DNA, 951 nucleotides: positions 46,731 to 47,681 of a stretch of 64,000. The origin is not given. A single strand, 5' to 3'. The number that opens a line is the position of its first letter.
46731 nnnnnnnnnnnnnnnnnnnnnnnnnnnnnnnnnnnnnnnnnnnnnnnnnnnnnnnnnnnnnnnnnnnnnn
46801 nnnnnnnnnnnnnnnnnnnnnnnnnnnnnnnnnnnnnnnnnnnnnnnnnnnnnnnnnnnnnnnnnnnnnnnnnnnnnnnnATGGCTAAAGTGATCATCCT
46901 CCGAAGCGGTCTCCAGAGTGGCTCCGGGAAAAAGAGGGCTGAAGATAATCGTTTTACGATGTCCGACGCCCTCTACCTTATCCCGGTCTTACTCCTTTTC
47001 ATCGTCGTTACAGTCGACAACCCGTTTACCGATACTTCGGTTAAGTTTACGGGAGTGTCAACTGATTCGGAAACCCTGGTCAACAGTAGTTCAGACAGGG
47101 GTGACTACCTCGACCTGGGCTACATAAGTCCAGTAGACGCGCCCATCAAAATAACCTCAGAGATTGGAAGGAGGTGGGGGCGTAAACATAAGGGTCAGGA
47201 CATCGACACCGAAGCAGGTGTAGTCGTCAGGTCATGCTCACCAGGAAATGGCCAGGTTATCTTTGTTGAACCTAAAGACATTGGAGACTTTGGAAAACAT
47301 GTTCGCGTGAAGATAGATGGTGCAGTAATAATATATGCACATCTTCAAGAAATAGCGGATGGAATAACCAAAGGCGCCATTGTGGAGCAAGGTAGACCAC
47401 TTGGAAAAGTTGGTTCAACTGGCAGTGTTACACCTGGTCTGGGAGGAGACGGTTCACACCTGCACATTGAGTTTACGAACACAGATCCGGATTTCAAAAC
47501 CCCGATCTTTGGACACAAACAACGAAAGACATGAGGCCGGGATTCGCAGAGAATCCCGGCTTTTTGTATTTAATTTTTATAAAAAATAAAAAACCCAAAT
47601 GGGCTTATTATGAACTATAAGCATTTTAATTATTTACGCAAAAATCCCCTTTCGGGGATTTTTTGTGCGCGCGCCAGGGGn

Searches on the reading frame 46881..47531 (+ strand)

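Call 58: search_protein_families(library=pfam, proteins=[window:46881-47531:+], max_evalue=0.001)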
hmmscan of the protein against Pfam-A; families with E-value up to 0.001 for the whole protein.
window:46881-47531:+ (217 aa): 1 family
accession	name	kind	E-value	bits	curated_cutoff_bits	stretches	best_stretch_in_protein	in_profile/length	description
PF01551.29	Peptidase_M23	-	7.5e-15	55.3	28.7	1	102-200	2-89/96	Peptidase family M23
